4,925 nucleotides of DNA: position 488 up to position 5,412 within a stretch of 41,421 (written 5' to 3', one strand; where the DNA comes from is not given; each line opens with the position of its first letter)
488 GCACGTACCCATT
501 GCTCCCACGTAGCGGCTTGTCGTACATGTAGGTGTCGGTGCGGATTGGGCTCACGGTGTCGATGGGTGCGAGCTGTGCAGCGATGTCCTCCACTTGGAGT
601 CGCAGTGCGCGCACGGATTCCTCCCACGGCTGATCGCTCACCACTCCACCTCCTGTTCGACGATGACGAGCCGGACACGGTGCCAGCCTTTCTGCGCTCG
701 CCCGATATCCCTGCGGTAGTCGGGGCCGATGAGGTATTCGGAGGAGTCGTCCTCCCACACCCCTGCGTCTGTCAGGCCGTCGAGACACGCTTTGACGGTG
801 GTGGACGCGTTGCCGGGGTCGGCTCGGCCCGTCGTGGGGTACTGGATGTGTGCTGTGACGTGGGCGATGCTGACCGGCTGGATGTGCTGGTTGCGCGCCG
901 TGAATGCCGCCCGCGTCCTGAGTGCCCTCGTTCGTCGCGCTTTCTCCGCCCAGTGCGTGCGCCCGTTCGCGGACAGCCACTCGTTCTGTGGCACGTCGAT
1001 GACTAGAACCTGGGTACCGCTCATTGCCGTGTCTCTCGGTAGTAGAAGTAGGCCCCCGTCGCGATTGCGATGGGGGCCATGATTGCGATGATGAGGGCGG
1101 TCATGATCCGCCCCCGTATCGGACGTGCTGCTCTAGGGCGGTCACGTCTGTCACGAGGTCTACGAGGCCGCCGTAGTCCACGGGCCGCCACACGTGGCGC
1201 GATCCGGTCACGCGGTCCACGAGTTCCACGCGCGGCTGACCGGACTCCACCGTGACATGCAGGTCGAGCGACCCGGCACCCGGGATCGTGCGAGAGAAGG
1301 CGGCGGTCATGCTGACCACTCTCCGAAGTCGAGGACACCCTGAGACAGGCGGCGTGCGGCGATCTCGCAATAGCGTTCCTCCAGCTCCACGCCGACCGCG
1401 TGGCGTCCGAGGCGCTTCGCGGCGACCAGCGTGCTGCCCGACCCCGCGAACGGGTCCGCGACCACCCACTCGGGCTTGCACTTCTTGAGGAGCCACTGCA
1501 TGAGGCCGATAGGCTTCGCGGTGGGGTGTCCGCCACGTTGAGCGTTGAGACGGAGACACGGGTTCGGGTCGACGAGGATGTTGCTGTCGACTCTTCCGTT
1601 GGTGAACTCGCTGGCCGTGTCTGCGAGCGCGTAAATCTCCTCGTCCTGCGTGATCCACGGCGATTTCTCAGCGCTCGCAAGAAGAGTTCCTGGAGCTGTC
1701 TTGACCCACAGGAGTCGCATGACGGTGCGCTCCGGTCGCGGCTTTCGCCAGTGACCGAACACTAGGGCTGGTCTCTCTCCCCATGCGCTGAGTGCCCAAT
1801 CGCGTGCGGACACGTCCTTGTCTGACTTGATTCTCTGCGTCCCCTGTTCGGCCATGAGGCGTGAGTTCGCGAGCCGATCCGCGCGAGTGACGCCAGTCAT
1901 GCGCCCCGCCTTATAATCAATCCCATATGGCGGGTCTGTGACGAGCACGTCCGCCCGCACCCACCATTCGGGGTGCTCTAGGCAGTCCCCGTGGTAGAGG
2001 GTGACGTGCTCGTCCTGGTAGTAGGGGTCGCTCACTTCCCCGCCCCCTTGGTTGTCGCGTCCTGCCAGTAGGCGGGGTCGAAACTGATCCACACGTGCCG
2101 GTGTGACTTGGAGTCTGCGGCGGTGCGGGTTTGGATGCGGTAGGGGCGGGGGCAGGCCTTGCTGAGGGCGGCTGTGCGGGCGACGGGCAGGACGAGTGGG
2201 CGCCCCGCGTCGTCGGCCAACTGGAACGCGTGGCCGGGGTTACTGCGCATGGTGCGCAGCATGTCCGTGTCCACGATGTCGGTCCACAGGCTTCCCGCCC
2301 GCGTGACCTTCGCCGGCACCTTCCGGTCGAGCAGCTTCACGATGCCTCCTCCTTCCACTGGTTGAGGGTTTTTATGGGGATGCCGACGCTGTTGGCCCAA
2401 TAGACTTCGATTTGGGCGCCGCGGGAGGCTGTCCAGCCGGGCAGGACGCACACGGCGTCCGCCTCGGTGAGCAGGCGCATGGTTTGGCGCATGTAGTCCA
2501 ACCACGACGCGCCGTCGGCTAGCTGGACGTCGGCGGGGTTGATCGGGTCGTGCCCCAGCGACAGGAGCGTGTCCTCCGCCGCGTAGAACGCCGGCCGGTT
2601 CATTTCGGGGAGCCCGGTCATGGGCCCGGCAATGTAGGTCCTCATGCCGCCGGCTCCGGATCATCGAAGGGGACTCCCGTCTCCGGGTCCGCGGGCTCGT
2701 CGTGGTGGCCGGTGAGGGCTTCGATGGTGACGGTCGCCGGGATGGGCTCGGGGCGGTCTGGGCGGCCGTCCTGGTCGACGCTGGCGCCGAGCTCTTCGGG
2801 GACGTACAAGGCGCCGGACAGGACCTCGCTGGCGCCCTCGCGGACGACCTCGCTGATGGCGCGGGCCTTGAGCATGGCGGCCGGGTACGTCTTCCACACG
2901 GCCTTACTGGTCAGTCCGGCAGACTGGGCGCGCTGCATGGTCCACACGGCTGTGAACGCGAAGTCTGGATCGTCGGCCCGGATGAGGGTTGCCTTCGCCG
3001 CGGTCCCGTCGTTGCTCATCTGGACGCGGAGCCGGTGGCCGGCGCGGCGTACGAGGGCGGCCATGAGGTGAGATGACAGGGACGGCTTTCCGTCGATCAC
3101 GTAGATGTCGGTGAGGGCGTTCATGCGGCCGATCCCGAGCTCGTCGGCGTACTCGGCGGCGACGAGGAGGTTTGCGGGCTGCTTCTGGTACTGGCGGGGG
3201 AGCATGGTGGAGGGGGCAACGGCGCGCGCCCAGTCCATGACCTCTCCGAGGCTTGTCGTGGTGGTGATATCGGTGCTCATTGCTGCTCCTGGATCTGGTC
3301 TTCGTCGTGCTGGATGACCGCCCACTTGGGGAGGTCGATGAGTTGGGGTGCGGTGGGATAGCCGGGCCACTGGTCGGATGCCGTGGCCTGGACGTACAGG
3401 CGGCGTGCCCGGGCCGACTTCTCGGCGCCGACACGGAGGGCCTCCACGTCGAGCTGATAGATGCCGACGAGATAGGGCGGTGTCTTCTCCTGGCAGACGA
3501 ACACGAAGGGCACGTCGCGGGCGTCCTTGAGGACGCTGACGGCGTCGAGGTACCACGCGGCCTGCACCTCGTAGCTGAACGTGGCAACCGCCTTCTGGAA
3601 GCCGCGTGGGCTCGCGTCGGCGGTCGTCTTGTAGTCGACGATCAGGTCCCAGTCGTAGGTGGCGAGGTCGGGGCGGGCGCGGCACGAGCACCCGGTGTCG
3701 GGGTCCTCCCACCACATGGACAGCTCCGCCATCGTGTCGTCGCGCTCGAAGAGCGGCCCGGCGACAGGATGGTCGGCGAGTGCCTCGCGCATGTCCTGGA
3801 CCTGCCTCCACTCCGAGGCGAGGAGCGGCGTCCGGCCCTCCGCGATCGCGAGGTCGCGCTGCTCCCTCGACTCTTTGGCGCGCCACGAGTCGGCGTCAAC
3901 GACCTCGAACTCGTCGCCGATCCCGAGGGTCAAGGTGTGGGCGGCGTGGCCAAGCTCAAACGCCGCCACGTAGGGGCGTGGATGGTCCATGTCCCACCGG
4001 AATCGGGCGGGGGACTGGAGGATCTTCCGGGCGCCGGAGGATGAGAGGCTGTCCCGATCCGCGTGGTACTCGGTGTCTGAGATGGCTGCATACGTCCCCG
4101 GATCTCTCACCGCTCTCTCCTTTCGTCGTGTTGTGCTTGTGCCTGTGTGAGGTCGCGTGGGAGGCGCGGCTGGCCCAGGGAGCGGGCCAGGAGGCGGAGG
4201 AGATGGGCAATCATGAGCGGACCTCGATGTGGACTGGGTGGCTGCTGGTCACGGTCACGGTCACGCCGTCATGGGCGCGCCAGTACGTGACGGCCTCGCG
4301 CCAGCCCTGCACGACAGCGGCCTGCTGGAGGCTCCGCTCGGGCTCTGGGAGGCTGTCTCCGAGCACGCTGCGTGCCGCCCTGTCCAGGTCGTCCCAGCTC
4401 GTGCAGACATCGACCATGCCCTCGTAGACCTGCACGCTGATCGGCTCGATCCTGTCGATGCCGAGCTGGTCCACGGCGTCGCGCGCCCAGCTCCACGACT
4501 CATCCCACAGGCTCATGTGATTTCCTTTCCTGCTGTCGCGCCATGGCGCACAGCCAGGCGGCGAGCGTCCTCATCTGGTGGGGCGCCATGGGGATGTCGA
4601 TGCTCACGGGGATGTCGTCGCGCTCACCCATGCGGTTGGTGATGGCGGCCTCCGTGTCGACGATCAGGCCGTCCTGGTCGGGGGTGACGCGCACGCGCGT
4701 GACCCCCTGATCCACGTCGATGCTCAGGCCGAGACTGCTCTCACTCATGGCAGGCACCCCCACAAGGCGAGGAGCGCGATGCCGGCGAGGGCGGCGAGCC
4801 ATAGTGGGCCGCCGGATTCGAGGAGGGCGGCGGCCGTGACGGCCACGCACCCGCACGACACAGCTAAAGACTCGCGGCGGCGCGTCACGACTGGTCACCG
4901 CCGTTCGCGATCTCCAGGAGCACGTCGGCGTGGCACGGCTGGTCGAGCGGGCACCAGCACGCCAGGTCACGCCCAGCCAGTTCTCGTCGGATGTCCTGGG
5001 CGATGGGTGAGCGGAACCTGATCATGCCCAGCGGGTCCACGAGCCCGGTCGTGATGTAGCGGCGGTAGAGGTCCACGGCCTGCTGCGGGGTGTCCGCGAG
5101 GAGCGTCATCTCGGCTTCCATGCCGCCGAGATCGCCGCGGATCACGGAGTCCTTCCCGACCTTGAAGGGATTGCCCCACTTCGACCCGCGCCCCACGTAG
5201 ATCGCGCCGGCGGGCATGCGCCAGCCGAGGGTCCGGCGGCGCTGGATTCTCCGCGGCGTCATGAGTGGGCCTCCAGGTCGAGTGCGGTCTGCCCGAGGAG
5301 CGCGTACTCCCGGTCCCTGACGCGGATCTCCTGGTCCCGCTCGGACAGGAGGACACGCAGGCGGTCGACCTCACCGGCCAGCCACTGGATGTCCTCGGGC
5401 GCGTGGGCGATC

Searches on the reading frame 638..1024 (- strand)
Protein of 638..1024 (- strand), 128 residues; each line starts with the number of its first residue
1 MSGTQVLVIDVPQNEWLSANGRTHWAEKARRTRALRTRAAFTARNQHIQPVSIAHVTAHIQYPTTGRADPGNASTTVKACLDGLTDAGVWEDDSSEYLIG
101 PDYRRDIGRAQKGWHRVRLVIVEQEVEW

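Call 59: search_protein_families(library=phrogs, max_evalue=0.001, proteins=[window:638-1024:-])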
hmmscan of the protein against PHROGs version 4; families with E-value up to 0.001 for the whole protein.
window:638-1024:- (128 aa): 4 families
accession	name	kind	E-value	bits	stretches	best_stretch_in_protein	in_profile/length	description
phrog_34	-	DNA, RNA and nucleotide metabolism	6.2e-18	66.4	1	15-124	85-194/259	RusA-like Holliday junction resolvase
phrog_9203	-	DNA, RNA and nucleotide metabolism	4.3e-15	57.2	1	12-118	55-162/169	RusA-like Holliday junction resolvase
phrog_1682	-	DNA, RNA and nucleotide metabolism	2.3e-06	28.2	1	56-121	79-142/387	RusA-like Holliday junction resolvase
phrog_1532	-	unknown function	0.00032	21.4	1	77-94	30-47/80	-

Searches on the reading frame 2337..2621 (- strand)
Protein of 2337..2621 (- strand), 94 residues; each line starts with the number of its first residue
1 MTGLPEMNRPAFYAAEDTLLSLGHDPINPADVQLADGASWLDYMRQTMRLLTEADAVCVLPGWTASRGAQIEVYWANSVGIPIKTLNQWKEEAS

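Call 59: search_protein_families(library=phrogs, max_evalue=0.001, proteins=[window:2337-2621:-])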
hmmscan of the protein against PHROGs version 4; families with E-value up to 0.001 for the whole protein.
window:2337-2621:- (94 aa): 5 families
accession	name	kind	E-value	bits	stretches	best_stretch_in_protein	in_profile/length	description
phrog_355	-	DNA, RNA and nucleotide metabolism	1.6e-25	90.9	1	1-92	83-178/249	nucleoside 2-deoxyribosyltransferase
phrog_5781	-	unknown function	6.5e-22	79.1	1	1-84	14-97/220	-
phrog_12019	-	other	4.3e-12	47.2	1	7-88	29-114/241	MazG-like pyrophosphatase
phrog_15484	-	other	7.3e-09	36.6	1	1-83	159-242/253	hydrolase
phrog_31170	-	unknown function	0.00015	22.8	1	1-44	9-50/55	-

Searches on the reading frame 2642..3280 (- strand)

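Call 59: search_protein_families(library=phrogs, max_evalue=0.001, proteins=[window:2642-3280:-])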
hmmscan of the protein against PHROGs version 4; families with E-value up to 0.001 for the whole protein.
window:2642-3280:- (212 aa): 3 families
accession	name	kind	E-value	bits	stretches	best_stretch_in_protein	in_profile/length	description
phrog_561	-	DNA, RNA and nucleotide metabolism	2.5e-45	157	1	5-177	296-481/633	RecT-like ssDNA annealing protein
phrog_4171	-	DNA, RNA and nucleotide metabolism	1.5e-24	88.4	1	14-185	43-230/392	RecT-like ssDNA annealing protein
phrog_10056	-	DNA, RNA and nucleotide metabolism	7.5e-06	26.6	1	92-188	119-210/302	RecT-like ssDNA annealing protein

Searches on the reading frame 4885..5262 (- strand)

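Call 59: search_protein_families(library=phrogs, max_evalue=0.001, proteins=[window:4885-5262:-])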
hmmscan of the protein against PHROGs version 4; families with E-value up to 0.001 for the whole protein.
window:4885-5262:- (125 aa): 2 families
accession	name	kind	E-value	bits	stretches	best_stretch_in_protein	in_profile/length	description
phrog_464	-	unknown function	3.9e-38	132.8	1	1-123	190-289/322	unknown function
phrog_32227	-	unknown function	1.4e-26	94.7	1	2-121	109-222/230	-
